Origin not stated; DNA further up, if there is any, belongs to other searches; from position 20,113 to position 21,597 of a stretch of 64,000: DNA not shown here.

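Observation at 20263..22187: Zinc-ribbon/helical-repeat protein translationally coupled to a YcgR-like PilZ flagellar brake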

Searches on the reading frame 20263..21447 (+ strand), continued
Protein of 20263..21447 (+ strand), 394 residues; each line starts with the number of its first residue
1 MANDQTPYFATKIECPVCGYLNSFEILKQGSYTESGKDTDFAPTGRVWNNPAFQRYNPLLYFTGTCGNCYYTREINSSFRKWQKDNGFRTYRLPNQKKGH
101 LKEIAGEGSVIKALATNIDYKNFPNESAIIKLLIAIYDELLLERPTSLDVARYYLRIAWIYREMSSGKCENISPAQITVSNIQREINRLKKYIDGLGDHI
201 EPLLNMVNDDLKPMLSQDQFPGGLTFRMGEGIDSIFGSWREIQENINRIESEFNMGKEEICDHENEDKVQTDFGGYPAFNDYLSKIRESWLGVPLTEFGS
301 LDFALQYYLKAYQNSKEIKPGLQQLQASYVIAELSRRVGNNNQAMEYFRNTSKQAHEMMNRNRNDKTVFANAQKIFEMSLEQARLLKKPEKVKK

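Call 31: find_encoding_contigs(protein=P0164, flank=6000, max_places=3)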
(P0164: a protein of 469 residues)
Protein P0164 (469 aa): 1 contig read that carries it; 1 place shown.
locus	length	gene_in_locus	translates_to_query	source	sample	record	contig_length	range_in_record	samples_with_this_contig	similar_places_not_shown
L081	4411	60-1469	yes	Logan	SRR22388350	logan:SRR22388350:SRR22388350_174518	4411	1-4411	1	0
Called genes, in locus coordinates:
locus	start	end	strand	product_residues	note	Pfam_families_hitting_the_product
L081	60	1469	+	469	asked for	PF09986:DUF2225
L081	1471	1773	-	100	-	PF00936:BMC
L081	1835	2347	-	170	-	PF13690:CheX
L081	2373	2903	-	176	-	PF00072:Response_reg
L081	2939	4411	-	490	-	?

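Call 33: search_protein_families(library=pfam, alignment_id=A2, max_evalue=0.001)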
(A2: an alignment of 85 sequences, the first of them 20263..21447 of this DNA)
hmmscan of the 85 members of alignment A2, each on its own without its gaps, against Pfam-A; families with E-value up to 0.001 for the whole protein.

A. member 1, window:20263-21447:+ (394 aa): 2 families
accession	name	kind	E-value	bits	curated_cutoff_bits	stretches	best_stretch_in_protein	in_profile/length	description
PF09986.15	DUF2225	-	2.2e-18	67.2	21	2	9-166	2-133/214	Uncharacterized protein conserved in bacteria (DUF2225)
PF13424.12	TPR_12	-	0.00031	21.3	30.1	0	297-349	15-69/77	Tetratricopeptide repeat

B. families by the number of members that match (of 85 scanned): 12 families
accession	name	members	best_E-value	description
PF09986.15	DUF2225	85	2.6e-25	Uncharacterized protein conserved in bacteria (DUF2225)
PF00990.26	GGDEF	2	7e-16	Diguanylate cyclase, GGDEF domain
PF13424.12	TPR_12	2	1.7e-06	Tetratricopeptide repeat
PF14559.12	TPR_19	2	0.00016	Tetratricopeptide repeat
PF13181.12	TPR_8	2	0.00017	Tetratricopeptide repeat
PF13176.12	TPR_7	1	2.6e-05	Tetratricopeptide repeat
PF04190.19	GET4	1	3.7e-05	Golgi to ER traffic protein 4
PF18912.6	DZR_2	1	7.7e-05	Double zinc ribbon domain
PF07719.23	TPR_2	1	0.00022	Tetratricopeptide repeat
PF00621.25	RhoGEF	1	0.0003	RhoGEF domain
PF08650.15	DASH_Dad4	1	0.00046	DASH complex subunit Dad4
PF25068.1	ARM_TT21_4th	1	0.00058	Tetratricopeptide repeat protein 21 forth ARM domain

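Call 35: find_homologous_proteins(query=A2, max_evalue=0.00001)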
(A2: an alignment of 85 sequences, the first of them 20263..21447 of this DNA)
Query A2 (85 sequences) (394 aa, profile of the alignment): 142 proteins with E <= 0.00001 among 7920 candidates; the best 120 are listed.
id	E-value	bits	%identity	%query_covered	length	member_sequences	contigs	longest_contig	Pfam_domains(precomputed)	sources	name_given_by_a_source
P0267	1.7e-123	431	23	47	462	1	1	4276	PF09986.16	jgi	-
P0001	5.4e-83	298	100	100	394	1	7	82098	PF09986.16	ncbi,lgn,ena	-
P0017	3.9e-81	292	47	99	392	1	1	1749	PF09986.16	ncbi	-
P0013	7.6e-80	287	48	99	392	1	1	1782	PF09986.16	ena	-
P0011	8.7e-80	287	50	100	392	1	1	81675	PF09986.16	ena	-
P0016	1.0e-79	287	47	99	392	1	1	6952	PF09986.16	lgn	-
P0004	1.7e-79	286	73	100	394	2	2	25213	PF09986.16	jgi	-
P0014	6.2e-79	284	48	99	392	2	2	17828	PF09986.16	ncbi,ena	-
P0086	1.6e-78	283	39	98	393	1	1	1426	PF09986.16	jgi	jgi:tetratricopeptide (TPR) repeat protein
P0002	1.7e-78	283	75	100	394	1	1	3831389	PF09986.16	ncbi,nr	ncbi:MAG: DUF2225 domain-containing protein [Candidatus Zixiibacteriota bacterium]|nr:MAG: DUF2225 d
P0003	2.0e-78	283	75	100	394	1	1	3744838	PF09986.16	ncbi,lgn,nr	ncbi:MAG: DUF2225 domain-containing protein [Candidatus Zixiibacteriota bacterium]|nr:MAG: DUF2225 d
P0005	4.4e-78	282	72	100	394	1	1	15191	PF09986.16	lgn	-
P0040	7.8e-78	281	39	98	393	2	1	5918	PF09986.16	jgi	jgi:tetratricopeptide (TPR) repeat protein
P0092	1.0e-77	280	36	98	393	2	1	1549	PF09986.16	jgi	jgi:uncharacterized protein (DUF2225 family)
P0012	2.2e-77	279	49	99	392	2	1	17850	PF09986.16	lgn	-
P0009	3.4e-77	279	56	100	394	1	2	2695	PF09986.16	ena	-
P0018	6.6e-77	278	48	99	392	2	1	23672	PF09986.16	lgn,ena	-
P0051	1.8e-76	276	38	96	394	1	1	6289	PF09986.16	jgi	-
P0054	2.0e-76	276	38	98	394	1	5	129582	PF09986.16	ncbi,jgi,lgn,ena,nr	ncbi:MAG: DUF2225 domain-containing protein [candidate division Zixibacteria bacterium]|nr:DUF2225 d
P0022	3.5e-76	275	48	100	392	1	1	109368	PF09986.16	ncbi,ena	-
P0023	3.5e-76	275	47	99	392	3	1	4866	PF09986.16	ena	-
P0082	3.7e-76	275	38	98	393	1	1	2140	PF09986.16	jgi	jgi:hypothetical protein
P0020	4.7e-76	275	50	99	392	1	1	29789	PF09986.16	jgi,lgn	-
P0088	5.0e-76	275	39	98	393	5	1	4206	PF09986.16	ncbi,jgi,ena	-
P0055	6.7e-76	274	37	96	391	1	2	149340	PF09986.16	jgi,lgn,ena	-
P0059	7.4e-76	274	37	97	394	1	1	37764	PF09986.16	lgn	-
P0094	9.1e-76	274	36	97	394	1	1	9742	PF09986.16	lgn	-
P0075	9.6e-76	274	37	96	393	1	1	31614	PF09986.16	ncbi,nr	ncbi:DUF2225 domain-containing protein [candidate division GN15 bacterium]|nr:DUF2225 domain-contain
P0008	1.3e-75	273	58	100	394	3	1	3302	PF09986.16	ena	-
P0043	1.5e-75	273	40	97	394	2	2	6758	PF09986.16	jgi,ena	jgi:uncharacterized protein (DUF2225 family)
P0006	2.0e-75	273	71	100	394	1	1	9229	PF09986.16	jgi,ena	-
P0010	5.1e-75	271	51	99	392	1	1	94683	PF09986.16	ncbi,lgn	-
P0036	8.1e-75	271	39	96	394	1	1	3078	PF09986.16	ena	-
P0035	9.6e-75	271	40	96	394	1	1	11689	PF09986.16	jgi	jgi:uncharacterized protein (DUF2225 family)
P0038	1.4e-74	270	39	96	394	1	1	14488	PF09986.16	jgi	jgi:uncharacterized protein (DUF2225 family)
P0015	2.6e-74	269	49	99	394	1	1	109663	PF09986.16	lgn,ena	-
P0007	3.5e-74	269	57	100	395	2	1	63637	PF09986.16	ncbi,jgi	-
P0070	5.4e-74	268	37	97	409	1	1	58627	PF09986.16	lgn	-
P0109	6.2e-74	268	38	98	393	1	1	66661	PF09986.16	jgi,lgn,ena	-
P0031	6.7e-74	268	42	98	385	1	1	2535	PF09986.16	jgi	jgi:uncharacterized protein (DUF2225 family)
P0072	7.3e-74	268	39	100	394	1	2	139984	PF09986.16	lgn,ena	-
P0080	8.0e-74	267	38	95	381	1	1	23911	PF09986.16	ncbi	-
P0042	1.2e-73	267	40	97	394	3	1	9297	PF09986.16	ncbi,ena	-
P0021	1.3e-73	267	49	99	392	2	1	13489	PF09986.16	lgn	-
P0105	1.3e-73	267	36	96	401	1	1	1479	PF09986.16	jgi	jgi:uncharacterized protein (DUF2225 family)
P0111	1.4e-73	267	36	96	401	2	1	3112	PF09986.16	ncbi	-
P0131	1.7e-73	266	34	99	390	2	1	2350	PF09986.16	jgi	jgi:hypothetical protein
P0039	2.7e-73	266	40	96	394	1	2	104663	PF09986.16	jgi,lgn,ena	-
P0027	2.8e-73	266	47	98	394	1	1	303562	PF09986.16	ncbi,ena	-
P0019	2.9e-73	266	47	100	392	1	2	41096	PF09986.16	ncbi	ncbi:MAG: DUF2225 domain-containing protein [candidate division Zixibacteria bacterium]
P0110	4.3e-73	265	35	98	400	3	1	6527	PF09986.16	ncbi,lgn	-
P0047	6.1e-73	265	39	97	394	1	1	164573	PF09986.16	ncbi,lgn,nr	ncbi:MAG: DUF2225 domain-containing protein [candidate division Zixibacteria bacterium]|nr:DUF2225 d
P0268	6.3e-73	265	34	100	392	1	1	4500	PF09986.16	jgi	jgi:hypothetical protein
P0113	6.4e-73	264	35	96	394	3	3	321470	PF09986.16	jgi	jgi:uncharacterized protein (DUF2225 family)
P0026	9.4e-73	264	45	98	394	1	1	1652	PF09986.16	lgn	-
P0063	1.5e-72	263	40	100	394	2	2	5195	PF09986.16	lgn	-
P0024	2.3e-72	263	47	99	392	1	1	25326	PF09986.16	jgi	jgi:hypothetical protein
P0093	2.7e-72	262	36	96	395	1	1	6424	PF09986.16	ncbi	ncbi:MAG: DUF2225 domain-containing protein [bacterium]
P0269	2.9e-72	262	37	95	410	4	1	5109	PF09986.16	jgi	jgi:uncharacterized protein (DUF2225 family)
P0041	4.0e-72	262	39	97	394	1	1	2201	PF09986.16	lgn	-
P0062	5.9e-72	261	38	96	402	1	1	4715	PF09986.16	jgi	jgi:uncharacterized protein (DUF2225 family)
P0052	6.5e-72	261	37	96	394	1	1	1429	PF09986.16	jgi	jgi:tetratricopeptide (TPR) repeat protein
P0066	7.4e-72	261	39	97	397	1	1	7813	PF09986.16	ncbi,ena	-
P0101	8.6e-72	261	37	96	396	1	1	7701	PF09986.16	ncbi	-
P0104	1.4e-71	260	36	96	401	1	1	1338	PF09986.16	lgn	-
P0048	2.4e-71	259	39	97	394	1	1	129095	PF09986.16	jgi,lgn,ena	-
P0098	3.7e-71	259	37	98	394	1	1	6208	PF09986.16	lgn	-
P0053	4.8e-71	258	38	96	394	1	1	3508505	PF09986.16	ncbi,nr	ncbi:hypothetical protein TRIP_C60523 [Candidatus Zixiibacteriota bacterium]|nr:hypothetical protein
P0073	5.1e-71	258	38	97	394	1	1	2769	PF09986.16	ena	-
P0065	6.7e-71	258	38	96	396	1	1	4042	PF09986.16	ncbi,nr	ncbi:MAG: DUF2225 domain-containing protein [candidate division Zixibacteria bacterium]|nr:DUF2225 d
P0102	7.2e-71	258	37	96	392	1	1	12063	PF09986.16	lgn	-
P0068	9.4e-71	257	37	97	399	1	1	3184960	PF09986.16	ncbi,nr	ncbi:MAG: DUF2225 domain-containing protein [Candidatus Zixiibacteriota bacterium]|nr:MAG: DUF2225 d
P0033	9.7e-71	257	39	98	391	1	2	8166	PF09986.16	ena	-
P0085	1.0e-70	257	37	96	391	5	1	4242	PF09986.16,PF13181.13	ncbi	-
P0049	1.8e-70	256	41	97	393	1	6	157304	PF09986.16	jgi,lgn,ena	-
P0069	2.6e-70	256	37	96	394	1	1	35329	PF09986.16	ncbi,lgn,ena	-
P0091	2.8e-70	256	37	96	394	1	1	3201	PF09986.16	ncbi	-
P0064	3.3e-70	256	38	97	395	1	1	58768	PF09986.16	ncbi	-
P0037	4.1e-70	255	40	97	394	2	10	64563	PF09986.16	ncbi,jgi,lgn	-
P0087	5.0e-70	255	39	97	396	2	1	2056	PF09986.16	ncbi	-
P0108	5.1e-70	255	36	96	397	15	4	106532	PF09986.16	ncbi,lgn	-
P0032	8.6e-70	254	41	99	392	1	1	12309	PF09986.16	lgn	-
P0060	9.1e-70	254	37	97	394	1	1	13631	PF09986.16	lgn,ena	-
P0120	1.3e-69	254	36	96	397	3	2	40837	PF09986.16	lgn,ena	-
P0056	1.8e-69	253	35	97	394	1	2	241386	PF09986.16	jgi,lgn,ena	-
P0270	2.0e-69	253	33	99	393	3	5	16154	PF09986.16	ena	-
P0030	2.6e-69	253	41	98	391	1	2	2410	PF09986.16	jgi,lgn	-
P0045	3.0e-69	252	41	97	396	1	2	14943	PF09986.16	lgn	-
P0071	3.1e-69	252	39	98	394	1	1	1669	PF09986.16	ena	-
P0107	3.5e-69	252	37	97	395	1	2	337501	PF09986.16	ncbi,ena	-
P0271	3.8e-69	252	33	98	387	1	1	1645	PF09986.16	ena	-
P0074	4.3e-69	252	38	99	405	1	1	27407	PF09986.16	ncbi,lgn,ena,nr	ncbi:MAG: DUF2225 domain-containing protein [candidate division Zixibacteria bacterium]|nr:DUF2225 d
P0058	4.8e-69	252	39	97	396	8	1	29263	PF09986.16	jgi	jgi:uncharacterized protein (DUF2225 family)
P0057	5.1e-69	252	38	96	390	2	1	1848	PF09986.16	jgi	jgi:uncharacterized protein (DUF2225 family)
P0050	5.2e-69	252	40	97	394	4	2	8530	PF09986.16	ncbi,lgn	-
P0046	8.1e-69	251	39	96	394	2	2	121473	PF09986.16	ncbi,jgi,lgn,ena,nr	ncbi:MAG: hypothetical protein CVT49_03540 [candidate division Zixibacteria bacterium HGW-Zixibacter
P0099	1.2e-68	250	37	96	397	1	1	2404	PF09986.16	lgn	-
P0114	2.0e-68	250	35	96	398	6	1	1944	PF09986.16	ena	-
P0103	2.0e-68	250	39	96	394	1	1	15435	PF09986.16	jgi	jgi:hypothetical protein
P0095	3.2e-68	249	38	96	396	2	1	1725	PF09986.16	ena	-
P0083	3.3e-68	249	36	97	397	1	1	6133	PF09986.16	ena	-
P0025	3.5e-68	249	46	99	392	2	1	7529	PF09986.16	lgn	-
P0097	3.6e-68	249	37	96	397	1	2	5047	PF09986.16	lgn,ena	-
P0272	3.9e-68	249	33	97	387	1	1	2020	PF09986.16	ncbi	-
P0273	4.0e-68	249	34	97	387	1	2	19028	PF09986.16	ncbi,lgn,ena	-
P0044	4.5e-68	249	39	96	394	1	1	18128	PF09986.16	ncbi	ncbi:MAG: DUF2225 domain-containing protein [Candidatus Zixiibacteriota bacterium]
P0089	6.6e-68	248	37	98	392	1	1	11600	PF09986.16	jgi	jgi:hypothetical protein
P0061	7.5e-68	248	39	96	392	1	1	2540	PF09986.16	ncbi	-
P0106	8.7e-68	248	36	96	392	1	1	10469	PF09986.16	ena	-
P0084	1.0e-67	247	37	96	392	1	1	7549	PF09986.16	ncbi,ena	-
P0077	1.2e-67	247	40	97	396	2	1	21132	PF09986.16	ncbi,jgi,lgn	jgi:uncharacterized protein (DUF2225 family)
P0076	1.3e-67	247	38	96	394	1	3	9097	PF09986.16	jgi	-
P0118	1.4e-67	247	35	96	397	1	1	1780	PF09986.16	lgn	-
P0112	1.7e-67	247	37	97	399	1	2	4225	PF09986.16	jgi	jgi:uncharacterized protein (DUF2225 family)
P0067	2.1e-67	246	39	97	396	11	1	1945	PF09986.16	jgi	-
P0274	4.1e-67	245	33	99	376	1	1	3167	PF09986.16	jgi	jgi:hypothetical protein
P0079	4.8e-67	245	38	97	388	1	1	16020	PF09986.16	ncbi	-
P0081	7.7e-67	244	39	97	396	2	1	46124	PF09986.16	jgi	jgi:uncharacterized protein (DUF2225 family)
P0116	9.1e-67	244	37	96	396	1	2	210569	PF09986.16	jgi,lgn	jgi:hypothetical protein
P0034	9.3e-67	244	40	98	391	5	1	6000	PF09986.16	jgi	jgi:hypothetical protein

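Call 36: find_encoding_contigs(protein=P0169, flank=8000, max_places=3)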
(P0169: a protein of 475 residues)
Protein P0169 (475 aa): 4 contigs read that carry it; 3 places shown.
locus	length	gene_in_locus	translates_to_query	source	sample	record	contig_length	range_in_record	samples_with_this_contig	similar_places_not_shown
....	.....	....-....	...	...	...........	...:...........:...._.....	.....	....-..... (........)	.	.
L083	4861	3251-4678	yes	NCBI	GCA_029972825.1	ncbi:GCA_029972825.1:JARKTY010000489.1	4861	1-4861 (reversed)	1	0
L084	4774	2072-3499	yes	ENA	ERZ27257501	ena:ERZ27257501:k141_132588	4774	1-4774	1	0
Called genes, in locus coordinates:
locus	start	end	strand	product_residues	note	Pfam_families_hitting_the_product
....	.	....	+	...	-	?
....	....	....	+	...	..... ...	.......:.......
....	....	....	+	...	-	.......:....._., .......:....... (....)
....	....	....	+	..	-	-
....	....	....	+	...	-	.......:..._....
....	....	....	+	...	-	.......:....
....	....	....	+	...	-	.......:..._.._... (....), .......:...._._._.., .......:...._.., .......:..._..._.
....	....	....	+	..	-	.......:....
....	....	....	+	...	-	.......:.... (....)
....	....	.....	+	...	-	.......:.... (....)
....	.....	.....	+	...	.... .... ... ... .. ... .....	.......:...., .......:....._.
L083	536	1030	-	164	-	PF00383:dCMP_cyt_deam_1, PF14437:MafB19-deam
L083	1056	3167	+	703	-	PF00882:Zn_dep_PLPC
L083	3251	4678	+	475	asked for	PF09986:DUF2225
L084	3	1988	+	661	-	?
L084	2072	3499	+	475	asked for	PF09986:DUF2225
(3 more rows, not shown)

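Call 37: find_encoding_contigs(protein=P0197, flank=8000, max_places=3)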
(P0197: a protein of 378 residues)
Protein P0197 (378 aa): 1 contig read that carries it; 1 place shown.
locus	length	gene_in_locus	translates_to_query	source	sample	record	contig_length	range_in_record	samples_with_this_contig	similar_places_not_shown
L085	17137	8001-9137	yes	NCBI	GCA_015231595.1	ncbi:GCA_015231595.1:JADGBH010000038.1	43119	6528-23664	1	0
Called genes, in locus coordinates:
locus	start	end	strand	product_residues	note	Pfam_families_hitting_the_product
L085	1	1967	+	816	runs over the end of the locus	PF00497:SBP_bac_3, PF12974:Phosphonate-bd (faint), PF00497:SBP_bac_3, PF00512:HisKA, PF02518:HATPase_c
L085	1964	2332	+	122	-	PF00072:Response_reg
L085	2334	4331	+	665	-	PF00072:Response_reg, PF00512:HisKA, PF02518:HATPase_c, PF00072:Response_reg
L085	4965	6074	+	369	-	PF12784:PDDEXK_2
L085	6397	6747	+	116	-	PF13366:PDDEXK_3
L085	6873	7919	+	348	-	PF12698:ABC2_membrane_3, PF01061:ABC2_membrane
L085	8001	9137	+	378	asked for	PF09986:DUF2225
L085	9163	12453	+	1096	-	PF04257:RecC_N, PF27451:RecC_4th, PF17946:RecC_C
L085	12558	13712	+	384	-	PF00437:T2SSE, PF13191:AAA_16 (faint), PF13401:AAA_22 (faint), PF01935:DUF87 (faint)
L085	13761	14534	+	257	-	-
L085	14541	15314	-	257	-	PF03781:FGE-sulfatase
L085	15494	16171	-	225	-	PF00027:cNMP_binding, PF13545:HTH_Crp_2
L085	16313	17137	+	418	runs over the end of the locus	PF00072:Response_reg, PF00990:GGDEF, PF24898:GGDEF_GdpP (weak)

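Call 38: find_encoding_contigs(protein=P0176, flank=8000, max_places=3)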
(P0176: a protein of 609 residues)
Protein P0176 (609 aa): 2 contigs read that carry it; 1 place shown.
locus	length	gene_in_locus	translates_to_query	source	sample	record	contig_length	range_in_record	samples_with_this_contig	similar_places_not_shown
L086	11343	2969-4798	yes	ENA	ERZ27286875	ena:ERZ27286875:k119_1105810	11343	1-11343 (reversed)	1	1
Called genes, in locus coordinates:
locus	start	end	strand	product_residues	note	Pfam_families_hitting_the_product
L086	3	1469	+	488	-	?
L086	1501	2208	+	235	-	PF13036:LpoB (weak), PF03783:CsgG, PF11684:DUF3280 (weak)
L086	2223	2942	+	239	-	PF18911:PKD_4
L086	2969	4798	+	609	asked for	PF09986:DUF2225, PF00990:GGDEF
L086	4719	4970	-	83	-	-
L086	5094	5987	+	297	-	PF00701:DHDPS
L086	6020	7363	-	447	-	PF21799:MurD-like_N, PF08245:Mur_ligase_M, PF02875:Mur_ligase_C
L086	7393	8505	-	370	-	PF02625:XdhC_CoxI, PF13478:XdhC_C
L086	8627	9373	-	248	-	PF12804:NTP_transf_3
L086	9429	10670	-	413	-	PF01041:DegT_DnrJ_EryC1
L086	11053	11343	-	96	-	?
